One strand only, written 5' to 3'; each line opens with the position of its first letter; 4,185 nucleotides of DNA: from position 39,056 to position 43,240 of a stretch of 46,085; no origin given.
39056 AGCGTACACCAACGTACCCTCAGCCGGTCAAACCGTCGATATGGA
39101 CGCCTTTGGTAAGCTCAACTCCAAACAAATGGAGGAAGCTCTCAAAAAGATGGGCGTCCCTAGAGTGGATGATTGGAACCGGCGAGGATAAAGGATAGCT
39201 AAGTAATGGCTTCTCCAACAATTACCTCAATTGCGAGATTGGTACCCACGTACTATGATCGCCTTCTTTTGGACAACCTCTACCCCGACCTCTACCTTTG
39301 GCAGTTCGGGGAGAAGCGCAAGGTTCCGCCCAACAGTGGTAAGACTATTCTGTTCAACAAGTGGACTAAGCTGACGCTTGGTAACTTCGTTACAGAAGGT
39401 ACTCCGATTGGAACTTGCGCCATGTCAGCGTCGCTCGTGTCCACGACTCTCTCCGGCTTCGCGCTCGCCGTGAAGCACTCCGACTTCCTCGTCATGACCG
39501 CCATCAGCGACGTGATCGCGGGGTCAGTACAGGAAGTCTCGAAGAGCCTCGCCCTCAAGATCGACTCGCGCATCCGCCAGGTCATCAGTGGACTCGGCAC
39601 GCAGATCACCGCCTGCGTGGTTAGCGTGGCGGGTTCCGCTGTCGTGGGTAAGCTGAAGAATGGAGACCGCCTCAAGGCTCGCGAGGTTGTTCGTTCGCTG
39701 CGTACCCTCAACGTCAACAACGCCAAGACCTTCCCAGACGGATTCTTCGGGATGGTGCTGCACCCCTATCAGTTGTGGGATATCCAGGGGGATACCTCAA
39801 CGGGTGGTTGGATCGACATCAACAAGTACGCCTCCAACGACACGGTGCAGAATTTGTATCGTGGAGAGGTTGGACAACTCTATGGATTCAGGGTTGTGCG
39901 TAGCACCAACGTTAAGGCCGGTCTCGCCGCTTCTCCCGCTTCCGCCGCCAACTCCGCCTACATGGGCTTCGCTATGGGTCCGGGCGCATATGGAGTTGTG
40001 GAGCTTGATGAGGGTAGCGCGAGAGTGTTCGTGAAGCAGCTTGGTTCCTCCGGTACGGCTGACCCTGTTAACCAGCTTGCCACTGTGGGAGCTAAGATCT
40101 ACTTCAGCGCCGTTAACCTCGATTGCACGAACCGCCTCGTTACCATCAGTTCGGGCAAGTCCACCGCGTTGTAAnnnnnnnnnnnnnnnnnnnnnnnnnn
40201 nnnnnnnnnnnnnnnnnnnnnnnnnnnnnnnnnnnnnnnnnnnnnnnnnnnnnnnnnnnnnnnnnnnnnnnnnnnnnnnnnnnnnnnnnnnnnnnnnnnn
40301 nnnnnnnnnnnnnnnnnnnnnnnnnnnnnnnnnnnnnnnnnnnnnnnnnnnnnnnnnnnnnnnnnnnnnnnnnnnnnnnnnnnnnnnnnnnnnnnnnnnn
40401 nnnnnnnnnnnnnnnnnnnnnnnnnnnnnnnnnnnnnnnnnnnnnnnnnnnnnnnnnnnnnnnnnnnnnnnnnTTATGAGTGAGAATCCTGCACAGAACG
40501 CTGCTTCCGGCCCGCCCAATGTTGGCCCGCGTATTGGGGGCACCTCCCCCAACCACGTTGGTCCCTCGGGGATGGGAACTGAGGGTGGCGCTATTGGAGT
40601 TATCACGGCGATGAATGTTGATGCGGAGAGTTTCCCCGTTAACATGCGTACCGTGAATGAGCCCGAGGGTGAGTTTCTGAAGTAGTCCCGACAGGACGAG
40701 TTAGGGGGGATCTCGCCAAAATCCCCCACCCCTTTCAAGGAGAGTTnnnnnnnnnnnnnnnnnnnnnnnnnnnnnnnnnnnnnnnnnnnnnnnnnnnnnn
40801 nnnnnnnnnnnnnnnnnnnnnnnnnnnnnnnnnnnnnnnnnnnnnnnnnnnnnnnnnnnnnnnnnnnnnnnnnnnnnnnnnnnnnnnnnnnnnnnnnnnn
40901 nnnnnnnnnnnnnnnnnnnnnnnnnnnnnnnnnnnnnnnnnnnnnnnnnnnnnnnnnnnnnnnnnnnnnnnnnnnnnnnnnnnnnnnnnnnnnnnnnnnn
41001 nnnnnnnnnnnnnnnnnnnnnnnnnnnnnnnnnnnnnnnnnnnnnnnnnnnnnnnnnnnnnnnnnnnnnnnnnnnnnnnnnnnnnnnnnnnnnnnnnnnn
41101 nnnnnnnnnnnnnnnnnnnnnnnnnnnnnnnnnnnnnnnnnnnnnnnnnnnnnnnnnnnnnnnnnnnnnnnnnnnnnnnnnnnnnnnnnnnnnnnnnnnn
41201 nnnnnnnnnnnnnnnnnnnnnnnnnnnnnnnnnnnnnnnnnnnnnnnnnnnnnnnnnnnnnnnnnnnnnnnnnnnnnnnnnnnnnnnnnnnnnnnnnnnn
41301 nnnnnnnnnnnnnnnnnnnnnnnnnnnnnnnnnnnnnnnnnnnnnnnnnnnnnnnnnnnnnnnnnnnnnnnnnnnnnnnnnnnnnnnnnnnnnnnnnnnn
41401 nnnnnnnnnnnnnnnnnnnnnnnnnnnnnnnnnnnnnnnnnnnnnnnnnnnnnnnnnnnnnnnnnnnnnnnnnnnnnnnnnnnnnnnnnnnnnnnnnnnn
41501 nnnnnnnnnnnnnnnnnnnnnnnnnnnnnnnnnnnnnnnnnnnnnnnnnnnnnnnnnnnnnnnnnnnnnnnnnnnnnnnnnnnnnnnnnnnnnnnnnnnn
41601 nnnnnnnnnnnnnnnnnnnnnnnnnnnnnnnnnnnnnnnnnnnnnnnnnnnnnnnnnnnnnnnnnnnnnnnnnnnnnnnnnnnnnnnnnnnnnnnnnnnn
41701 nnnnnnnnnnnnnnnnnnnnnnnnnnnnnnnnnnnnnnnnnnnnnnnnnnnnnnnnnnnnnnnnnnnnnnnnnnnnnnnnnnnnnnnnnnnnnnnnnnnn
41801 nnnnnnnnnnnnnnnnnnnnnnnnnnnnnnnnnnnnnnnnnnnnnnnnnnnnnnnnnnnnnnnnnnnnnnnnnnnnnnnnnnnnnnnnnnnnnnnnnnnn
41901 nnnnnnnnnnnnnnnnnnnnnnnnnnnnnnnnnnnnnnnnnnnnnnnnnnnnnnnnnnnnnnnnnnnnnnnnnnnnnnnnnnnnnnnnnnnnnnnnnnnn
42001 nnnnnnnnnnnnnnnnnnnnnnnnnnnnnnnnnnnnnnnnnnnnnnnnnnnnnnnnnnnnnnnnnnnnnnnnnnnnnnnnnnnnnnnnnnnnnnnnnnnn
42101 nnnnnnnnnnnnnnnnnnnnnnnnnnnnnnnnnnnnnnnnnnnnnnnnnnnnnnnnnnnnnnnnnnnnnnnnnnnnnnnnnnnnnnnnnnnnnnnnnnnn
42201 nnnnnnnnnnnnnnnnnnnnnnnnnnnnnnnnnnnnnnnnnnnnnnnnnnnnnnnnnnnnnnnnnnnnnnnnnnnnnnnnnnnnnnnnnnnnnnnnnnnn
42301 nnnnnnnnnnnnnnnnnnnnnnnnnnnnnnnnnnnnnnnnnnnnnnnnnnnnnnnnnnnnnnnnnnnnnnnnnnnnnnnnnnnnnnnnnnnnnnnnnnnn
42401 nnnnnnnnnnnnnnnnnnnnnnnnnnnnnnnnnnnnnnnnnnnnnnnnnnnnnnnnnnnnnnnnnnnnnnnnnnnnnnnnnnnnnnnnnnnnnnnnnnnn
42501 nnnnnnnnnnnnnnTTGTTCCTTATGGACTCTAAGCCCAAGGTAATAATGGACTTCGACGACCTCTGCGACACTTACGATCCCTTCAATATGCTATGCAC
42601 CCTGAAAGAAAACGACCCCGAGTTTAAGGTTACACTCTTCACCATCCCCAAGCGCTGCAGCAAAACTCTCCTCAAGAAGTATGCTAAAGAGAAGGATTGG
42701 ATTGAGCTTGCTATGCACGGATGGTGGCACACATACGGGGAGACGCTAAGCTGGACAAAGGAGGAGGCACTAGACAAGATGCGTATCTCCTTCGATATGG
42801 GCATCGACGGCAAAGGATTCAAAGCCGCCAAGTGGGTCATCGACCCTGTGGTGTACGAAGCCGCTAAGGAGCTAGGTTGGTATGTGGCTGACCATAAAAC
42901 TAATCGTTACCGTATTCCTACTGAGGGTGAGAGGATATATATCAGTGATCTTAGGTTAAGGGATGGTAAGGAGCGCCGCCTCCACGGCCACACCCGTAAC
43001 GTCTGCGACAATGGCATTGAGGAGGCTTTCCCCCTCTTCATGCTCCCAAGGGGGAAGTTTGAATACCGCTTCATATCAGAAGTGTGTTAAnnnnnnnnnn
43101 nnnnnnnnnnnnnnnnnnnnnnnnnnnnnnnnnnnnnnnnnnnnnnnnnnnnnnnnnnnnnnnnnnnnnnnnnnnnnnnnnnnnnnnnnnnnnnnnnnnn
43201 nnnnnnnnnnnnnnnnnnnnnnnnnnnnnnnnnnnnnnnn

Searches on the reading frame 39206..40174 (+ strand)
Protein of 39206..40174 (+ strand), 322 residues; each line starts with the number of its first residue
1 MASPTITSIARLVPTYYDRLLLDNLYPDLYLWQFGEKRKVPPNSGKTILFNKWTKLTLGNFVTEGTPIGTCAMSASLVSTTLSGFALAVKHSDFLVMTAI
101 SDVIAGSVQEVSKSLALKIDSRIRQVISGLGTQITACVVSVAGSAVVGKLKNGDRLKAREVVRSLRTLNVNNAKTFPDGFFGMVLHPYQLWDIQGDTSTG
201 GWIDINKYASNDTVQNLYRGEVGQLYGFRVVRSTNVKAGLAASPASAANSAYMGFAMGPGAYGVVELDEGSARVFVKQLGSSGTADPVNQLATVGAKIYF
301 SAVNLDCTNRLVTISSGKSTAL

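Call 8: search_protein_families(library=phrogs, proteins=[window:39206-40174:+], max_evalue=0.001)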
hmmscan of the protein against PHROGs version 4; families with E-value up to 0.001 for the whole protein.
window:39206-40174:+ (322 aa): 4 families
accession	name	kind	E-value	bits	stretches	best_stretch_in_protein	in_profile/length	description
phrog_1357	-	head and packaging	1.7e-37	130.2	1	7-316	27-344/356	major head protein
phrog_544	-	head and packaging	7.7e-07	29.8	1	43-252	44-224/282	major head protein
phrog_267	-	head and packaging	4.2e-05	23.9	1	215-267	238-286/410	major head protein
phrog_334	-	head and packaging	0.00017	21.8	1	165-245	213-291/381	major head protein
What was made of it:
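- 39206..40174 (+): Major capsid protein (candidate glycosylation target; context). phrog_1357 E 1.7e-37 (call 8).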

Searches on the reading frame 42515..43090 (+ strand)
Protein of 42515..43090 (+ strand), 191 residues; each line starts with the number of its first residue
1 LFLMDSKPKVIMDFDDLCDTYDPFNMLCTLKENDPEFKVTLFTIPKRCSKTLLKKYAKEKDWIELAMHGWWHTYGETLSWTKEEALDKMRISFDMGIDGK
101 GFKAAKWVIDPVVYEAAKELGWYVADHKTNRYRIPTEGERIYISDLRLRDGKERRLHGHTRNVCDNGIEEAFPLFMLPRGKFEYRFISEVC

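Call 7: search_protein_families(library=pfam, proteins=[window:42515-43090:+], max_evalue=0.01)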
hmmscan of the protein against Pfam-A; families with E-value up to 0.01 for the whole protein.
window:42515-43090:+ (191 aa): 1 family
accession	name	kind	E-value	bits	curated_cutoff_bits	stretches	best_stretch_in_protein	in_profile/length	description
PF01522.26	Polysacc_deac_1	-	0.0041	17.5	23.1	1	6-79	5-75/124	Polysaccharide deacetylase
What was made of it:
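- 42515..43090 (+): NodB/polysaccharide-deacetylase-like protein (weak assignment). Polysacc_deac_1 E 4e-3, below the cutoff (call 7).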

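Call 69: search_protein_families(library=phrogs, proteins=[window:42515-43090:+], max_evalue=0.01)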
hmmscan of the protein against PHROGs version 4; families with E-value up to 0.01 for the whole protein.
window:42515-43090:+ (191 aa): 0 families
